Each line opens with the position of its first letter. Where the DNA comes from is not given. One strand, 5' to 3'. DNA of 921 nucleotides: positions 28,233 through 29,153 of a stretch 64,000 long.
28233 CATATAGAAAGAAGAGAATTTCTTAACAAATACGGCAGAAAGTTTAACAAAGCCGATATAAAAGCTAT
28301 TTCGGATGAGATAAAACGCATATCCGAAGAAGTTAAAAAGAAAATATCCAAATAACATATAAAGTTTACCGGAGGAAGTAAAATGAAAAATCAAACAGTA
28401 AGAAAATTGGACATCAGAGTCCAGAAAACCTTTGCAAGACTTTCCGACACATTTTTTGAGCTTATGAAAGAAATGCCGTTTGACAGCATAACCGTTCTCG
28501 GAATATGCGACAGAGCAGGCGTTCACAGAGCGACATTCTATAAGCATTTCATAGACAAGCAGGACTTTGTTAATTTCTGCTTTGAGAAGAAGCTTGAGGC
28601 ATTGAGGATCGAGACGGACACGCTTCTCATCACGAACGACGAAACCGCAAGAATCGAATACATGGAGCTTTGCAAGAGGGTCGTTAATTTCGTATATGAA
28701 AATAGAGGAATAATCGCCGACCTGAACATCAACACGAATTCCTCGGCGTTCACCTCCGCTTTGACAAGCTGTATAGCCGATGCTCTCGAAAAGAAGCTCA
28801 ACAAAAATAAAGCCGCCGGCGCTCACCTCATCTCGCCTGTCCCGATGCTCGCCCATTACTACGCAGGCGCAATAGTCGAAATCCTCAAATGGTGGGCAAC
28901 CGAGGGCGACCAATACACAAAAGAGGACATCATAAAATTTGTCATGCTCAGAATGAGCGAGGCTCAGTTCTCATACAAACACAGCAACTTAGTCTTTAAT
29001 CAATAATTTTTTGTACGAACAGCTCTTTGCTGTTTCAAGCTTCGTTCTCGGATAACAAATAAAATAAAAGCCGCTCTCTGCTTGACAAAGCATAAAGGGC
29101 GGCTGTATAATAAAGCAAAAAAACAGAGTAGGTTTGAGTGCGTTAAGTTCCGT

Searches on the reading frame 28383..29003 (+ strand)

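Call 14: search_protein_families(library=ncbifam, proteins=[window:28383-29003:+], max_evalue=0.01)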
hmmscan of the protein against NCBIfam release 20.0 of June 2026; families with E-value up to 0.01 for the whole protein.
window:28383-29003:+ (207 aa): 6 families
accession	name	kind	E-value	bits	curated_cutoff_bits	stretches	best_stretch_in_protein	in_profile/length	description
TIGR02366.1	DHAK_reg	equivalog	1.5e-12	47.9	129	1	21-184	9-164/176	dihydroxyacetone kinase transcriptional activator DhaS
TIGR03968.1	mycofact_TetR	equivalog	1.5e-06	28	224.9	1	15-80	9-74/190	mycofactocin system transcriptional regulator MftR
NF051852.1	efflux_TF_MtrR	exception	0.00043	20.1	280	1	7-89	2-84/205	multidrug efflux system transcriptional repressor MtrR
NF058643.1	TranRegCurRPseudo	equivalog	0.00055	19.7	300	1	15-100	7-92/193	TetR family transcriptional repressor CurR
NF000040.3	Tn10_TetC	equivalog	0.002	18.3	425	1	14-74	12-72/197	tetracyline resistance-associated transcriptional repressor TetC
NF007949.0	PRK10668.1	equivalog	0.0097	15.4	271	0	8-74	4-73/216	multidrug efflux transporter transcriptional repressor AcrR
